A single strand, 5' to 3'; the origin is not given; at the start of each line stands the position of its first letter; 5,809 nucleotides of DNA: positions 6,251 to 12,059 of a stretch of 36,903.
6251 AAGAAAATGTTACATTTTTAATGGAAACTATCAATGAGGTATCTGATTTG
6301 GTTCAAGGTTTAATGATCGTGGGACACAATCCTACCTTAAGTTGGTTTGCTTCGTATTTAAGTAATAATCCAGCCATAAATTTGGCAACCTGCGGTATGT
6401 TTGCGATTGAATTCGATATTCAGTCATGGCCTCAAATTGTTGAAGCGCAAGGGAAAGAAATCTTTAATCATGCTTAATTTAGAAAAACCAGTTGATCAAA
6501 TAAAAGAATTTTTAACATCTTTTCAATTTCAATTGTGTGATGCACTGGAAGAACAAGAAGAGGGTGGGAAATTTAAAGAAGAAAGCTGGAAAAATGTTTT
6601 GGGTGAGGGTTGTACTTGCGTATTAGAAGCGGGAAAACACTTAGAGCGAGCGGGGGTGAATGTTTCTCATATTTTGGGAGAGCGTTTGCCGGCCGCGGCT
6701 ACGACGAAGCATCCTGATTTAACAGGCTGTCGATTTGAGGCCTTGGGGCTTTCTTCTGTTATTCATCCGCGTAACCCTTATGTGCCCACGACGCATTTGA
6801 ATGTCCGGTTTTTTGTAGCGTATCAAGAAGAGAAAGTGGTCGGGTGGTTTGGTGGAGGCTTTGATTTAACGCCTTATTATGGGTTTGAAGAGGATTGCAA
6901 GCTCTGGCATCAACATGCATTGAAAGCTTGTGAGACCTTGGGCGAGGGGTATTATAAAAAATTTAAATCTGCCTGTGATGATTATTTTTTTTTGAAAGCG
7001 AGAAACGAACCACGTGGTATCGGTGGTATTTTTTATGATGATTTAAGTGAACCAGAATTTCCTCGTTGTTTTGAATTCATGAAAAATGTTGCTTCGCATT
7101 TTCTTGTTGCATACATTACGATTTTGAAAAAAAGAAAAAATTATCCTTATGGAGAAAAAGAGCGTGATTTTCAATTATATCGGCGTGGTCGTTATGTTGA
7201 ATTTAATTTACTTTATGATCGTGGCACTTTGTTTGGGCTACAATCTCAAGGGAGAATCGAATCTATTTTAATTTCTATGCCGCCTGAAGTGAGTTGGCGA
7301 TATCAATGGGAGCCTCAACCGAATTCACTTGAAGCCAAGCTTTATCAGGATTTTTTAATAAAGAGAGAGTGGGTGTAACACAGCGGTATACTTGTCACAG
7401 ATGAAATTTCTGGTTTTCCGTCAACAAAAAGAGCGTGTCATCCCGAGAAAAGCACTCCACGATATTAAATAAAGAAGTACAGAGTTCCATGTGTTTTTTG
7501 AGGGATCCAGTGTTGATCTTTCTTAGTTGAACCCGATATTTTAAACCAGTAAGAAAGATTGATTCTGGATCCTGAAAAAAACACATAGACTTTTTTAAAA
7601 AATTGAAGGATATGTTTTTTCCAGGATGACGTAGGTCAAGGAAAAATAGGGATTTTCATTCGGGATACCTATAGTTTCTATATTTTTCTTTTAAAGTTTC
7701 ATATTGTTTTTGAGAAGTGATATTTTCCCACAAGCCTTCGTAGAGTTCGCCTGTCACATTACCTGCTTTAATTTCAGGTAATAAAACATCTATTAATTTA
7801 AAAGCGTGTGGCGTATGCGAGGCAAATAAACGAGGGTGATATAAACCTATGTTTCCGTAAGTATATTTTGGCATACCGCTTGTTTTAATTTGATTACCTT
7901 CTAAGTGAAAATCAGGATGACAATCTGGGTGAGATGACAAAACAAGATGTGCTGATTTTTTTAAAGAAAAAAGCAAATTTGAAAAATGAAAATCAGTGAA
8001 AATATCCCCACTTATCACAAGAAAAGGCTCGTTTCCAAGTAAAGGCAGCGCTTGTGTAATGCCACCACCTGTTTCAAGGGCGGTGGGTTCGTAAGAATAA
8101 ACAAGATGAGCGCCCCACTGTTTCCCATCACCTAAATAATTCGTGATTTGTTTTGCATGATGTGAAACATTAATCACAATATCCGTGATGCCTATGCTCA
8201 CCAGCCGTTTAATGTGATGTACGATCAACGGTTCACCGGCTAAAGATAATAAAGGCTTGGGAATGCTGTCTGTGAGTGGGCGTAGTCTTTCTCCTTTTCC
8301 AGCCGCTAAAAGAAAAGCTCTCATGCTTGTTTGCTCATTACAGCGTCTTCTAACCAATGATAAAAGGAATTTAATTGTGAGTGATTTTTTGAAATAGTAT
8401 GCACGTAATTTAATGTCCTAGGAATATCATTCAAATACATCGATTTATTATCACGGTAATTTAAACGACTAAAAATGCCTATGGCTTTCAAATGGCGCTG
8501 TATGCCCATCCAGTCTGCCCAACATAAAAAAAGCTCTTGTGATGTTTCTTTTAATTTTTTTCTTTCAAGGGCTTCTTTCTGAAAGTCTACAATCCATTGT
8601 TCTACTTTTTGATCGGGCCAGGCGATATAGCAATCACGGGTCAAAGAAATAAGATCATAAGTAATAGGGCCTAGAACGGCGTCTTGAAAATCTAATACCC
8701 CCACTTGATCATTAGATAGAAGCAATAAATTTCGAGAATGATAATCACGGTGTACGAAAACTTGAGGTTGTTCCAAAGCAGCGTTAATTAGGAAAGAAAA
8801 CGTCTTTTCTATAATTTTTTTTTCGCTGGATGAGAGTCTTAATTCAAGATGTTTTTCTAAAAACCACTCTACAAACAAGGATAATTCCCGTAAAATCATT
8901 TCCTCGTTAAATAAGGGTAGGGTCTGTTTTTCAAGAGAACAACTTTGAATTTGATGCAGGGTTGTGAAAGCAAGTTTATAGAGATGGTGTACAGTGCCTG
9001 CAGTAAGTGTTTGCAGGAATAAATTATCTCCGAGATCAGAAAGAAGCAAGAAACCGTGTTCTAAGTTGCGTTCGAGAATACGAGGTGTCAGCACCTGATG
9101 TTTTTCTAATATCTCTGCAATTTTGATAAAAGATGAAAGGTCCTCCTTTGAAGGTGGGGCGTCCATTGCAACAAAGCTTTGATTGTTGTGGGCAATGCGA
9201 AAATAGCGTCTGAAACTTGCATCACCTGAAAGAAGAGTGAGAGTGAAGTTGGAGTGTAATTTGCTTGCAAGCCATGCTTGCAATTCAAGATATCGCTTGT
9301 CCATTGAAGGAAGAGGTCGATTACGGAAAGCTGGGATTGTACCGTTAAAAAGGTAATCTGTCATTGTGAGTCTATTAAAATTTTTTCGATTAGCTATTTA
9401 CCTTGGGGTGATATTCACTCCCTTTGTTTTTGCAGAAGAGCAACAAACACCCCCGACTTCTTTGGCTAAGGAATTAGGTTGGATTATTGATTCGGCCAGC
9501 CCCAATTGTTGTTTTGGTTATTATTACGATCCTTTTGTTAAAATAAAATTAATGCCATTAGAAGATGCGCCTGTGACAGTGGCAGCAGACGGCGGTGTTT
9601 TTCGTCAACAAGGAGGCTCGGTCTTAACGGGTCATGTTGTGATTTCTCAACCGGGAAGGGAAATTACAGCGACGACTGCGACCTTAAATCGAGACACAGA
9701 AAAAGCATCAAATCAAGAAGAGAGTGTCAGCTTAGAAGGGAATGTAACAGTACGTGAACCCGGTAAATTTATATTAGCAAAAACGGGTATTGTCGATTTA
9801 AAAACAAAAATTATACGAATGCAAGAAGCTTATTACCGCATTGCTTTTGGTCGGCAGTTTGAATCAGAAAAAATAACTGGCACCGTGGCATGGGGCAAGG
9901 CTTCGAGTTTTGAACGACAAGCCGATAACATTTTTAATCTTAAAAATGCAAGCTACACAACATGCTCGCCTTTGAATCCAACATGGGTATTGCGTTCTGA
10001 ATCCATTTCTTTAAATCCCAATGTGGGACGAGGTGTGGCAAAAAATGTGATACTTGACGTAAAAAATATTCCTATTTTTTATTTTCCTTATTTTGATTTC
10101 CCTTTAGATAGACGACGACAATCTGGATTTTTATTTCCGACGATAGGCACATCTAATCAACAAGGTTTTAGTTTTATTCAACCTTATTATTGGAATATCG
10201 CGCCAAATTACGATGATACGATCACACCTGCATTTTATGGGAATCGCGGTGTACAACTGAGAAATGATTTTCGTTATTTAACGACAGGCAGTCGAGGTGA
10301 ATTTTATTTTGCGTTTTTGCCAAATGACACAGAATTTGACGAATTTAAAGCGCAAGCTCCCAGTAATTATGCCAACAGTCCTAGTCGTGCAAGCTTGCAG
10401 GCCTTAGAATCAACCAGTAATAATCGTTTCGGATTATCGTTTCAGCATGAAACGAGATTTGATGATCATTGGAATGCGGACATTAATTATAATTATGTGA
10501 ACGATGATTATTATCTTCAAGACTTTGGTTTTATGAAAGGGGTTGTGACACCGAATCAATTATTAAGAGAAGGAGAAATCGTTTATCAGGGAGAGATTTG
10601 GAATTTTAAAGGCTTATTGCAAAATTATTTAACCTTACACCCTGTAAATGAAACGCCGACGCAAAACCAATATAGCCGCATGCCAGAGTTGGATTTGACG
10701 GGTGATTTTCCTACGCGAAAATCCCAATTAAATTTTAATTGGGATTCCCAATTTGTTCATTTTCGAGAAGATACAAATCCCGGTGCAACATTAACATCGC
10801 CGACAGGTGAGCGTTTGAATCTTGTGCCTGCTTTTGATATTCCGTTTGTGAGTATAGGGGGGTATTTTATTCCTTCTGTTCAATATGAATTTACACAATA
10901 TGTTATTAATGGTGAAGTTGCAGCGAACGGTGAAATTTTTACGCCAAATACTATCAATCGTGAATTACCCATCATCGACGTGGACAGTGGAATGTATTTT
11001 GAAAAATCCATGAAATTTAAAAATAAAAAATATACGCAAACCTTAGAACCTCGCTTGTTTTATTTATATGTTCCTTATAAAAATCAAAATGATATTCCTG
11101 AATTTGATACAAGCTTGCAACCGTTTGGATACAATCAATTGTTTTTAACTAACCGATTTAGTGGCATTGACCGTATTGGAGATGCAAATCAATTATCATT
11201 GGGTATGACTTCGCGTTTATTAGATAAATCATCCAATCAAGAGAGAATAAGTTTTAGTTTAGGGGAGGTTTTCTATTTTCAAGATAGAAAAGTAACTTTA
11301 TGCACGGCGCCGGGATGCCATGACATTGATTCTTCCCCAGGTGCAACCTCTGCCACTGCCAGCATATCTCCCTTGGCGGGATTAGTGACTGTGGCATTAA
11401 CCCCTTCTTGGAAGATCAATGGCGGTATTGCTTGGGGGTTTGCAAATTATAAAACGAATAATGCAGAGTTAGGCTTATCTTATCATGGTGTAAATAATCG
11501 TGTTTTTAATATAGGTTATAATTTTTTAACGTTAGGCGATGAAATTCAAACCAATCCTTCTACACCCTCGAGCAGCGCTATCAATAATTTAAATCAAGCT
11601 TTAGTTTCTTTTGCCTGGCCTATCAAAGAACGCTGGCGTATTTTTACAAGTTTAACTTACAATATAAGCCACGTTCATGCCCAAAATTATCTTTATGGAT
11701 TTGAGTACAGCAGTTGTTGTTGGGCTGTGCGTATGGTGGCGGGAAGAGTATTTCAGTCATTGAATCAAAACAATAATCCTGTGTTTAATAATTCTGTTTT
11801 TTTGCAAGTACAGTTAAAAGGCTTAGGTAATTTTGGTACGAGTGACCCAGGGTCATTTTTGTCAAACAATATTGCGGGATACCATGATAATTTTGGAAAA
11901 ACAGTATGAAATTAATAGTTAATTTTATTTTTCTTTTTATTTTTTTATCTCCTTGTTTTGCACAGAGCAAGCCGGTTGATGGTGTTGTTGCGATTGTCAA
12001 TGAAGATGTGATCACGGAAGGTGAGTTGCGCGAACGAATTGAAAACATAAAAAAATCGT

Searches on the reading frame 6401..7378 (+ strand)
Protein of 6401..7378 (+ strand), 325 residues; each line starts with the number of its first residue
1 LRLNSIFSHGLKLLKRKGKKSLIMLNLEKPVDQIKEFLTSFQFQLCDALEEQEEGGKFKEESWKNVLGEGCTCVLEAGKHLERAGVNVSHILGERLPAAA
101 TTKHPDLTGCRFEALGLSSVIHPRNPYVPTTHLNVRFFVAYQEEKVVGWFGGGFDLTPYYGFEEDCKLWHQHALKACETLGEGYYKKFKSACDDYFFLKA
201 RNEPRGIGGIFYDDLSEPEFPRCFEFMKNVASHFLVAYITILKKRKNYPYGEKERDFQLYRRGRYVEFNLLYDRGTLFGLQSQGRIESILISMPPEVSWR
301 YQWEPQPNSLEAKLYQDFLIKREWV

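Call 74: search_protein_families(library=pfam, proteins=[window:6401-7378:+], max_evalue=0.00001)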
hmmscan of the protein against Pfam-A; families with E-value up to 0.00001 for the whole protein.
window:6401-7378:+ (325 aa): 1 family
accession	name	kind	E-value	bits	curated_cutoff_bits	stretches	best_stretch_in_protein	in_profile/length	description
PF01218.23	Coprogen_oxidas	-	1.1e-119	398.9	31.8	1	33-324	1-295/295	Coproporphyrinogen III oxidase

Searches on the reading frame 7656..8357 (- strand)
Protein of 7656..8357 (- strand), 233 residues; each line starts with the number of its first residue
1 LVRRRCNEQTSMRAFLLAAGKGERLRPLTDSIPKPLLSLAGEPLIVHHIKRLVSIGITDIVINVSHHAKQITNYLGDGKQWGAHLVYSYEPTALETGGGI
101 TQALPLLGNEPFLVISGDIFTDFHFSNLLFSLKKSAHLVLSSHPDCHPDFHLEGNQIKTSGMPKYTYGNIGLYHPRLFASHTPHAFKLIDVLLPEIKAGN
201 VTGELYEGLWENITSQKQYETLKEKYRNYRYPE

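Call 74: search_protein_families(library=pfam, proteins=[window:7656-8357:-], max_evalue=0.00001)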
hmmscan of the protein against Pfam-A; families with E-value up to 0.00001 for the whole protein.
window:7656-8357:- (233 aa): 2 families
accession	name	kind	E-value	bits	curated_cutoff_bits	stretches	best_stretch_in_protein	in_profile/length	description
PF00483.29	NTP_transferase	-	2.9e-23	83.2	21.2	1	14-137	2-129/245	Nucleotidyl transferase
PF12804.13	NTP_transf_3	-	3.5e-12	47.2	27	1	14-119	1-96/160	MobA-like NTP transferase domain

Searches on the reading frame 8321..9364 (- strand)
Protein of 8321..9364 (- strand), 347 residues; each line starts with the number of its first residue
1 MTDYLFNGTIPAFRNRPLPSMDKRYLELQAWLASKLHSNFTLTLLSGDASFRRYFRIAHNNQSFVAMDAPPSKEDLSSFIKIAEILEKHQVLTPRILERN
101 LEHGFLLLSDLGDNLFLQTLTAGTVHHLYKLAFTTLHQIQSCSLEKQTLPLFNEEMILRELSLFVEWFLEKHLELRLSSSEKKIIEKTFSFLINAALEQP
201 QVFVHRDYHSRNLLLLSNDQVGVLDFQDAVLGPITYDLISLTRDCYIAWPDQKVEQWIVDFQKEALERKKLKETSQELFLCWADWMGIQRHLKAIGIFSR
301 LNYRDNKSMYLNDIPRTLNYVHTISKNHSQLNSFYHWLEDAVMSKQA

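Call 74: search_protein_families(library=pfam, proteins=[window:8321-9364:-], max_evalue=0.00001)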
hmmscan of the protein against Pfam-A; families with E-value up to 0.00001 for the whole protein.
window:8321-9364:- (347 aa): 1 family
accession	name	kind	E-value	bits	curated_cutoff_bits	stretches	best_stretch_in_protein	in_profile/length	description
PF01636.29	APH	-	5.8e-31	108.5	23.2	1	42-263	2-227/239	Phosphotransferase enzyme family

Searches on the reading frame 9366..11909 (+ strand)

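Call 74: search_protein_families(library=pfam, proteins=[window:9366-11909:+], max_evalue=0.00001)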
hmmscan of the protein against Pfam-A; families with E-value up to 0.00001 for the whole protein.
window:9366-11909:+ (847 aa): 1 family
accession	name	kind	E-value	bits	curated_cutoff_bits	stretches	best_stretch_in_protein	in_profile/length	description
PF04453.20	LptD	-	1.6e-96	324.4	22.4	1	352-757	1-384/384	LPS transport system D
